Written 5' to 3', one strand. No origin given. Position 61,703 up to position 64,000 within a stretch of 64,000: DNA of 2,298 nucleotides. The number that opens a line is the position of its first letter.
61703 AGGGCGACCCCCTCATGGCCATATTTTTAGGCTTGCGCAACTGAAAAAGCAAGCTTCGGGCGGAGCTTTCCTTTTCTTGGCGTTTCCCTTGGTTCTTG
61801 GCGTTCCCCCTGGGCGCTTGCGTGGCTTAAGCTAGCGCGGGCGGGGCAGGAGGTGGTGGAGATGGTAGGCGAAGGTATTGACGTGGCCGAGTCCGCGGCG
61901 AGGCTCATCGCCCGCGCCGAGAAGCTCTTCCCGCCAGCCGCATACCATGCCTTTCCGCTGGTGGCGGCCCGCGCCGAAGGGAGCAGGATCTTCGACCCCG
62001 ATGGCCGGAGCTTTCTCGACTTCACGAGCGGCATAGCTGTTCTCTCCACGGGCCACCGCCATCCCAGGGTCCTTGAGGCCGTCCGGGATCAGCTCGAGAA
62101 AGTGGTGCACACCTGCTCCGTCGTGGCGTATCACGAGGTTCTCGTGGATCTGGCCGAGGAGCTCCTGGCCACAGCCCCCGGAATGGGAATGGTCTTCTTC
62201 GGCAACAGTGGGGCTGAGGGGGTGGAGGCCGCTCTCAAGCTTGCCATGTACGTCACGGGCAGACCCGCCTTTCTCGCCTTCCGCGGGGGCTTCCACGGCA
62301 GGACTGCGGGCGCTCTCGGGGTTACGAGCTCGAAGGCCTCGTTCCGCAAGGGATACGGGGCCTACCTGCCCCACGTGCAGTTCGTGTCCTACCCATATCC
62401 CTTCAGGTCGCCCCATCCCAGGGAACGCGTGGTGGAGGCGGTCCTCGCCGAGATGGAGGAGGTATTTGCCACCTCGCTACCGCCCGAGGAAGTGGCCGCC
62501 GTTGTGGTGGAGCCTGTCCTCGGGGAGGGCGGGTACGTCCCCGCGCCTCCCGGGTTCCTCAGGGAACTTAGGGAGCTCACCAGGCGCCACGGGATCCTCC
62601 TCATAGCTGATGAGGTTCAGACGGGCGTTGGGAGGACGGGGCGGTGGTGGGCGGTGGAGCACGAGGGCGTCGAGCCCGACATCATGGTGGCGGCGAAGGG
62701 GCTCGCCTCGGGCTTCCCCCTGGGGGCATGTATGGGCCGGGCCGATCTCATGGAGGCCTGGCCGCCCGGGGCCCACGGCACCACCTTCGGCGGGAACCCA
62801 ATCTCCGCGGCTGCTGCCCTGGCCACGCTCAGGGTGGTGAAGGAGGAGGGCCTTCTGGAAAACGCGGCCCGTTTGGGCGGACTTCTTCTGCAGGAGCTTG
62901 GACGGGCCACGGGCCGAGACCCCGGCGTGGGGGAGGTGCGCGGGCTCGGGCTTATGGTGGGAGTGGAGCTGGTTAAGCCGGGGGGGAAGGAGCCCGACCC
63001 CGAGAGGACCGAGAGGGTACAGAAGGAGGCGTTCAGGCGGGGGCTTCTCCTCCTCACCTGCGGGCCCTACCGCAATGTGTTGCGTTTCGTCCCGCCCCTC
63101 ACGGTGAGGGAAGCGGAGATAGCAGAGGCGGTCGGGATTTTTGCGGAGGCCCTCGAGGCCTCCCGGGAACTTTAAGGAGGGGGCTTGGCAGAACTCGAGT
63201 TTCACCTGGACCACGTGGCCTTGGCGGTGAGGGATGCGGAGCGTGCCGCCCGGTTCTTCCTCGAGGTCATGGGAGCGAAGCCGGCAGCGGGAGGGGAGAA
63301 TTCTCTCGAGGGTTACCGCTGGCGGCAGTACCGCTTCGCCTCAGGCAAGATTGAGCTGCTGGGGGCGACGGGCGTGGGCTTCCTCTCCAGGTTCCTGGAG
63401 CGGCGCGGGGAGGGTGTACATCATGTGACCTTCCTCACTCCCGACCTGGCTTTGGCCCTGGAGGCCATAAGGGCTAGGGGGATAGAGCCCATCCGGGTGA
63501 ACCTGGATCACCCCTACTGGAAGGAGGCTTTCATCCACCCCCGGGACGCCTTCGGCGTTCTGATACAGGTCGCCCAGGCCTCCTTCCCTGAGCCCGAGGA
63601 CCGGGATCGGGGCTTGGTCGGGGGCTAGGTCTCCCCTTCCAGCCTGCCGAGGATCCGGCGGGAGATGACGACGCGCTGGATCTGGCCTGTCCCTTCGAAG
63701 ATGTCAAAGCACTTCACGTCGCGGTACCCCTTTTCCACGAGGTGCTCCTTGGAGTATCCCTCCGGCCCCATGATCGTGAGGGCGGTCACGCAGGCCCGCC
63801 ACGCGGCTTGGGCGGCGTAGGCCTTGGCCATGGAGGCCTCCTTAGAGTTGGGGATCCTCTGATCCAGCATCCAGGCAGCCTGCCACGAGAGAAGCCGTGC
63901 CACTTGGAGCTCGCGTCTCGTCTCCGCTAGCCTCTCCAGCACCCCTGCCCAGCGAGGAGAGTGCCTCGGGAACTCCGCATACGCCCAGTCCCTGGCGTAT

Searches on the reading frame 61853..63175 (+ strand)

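Call 31: search_protein_families(library=pfam, proteins=[window:61853-63175:+], max_evalue=0.0001)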
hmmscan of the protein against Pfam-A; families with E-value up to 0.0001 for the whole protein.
window:61853-63175:+ (440 aa): 1 family
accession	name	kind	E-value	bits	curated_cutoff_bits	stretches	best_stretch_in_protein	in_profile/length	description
PF00202.27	Aminotran_3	-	1.5e-126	422.8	30.5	1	30-434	5-403/403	Aminotransferase class-III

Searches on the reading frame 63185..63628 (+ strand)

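Call 31: search_protein_families(library=pfam, proteins=[window:63185-63628:+], max_evalue=0.0001)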
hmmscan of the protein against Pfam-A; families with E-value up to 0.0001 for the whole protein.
window:63185-63628:+ (147 aa): 3 families
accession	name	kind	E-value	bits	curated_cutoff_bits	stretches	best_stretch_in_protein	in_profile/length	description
PF00903.31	Glyoxalase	-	3.1e-12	47.4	20.6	1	8-129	2-121/121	Glyoxalase/Bleomycin resistance protein/Dioxygenase superfamily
PF13669.12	Glyoxalase_4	-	1e-11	45.5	27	1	9-103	1-94/109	Glyoxalase/Bleomycin resistance protein/Dioxygenase superfamily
PF13468.12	Glyoxalase_3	-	1e-09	39.1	25.1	1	8-120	1-123/176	Glyoxalase-like domain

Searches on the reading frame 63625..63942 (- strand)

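Call 31: search_protein_families(library=pfam, proteins=[window:63625-63942:-], max_evalue=0.0001)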
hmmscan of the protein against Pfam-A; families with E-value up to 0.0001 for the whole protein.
window:63625-63942:- (105 aa): 2 families
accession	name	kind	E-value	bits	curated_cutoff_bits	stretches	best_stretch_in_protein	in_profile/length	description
PF00441.29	Acyl-CoA_dh_1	-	6e-28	98.3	22.4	1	3-98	55-150/150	Acyl-CoA dehydrogenase, C-terminal domain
PF08028.16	Acyl-CoA_dh_2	-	1.4e-06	29.1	22.7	1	4-84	43-131/134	Acyl-CoA dehydrogenase, C-terminal domain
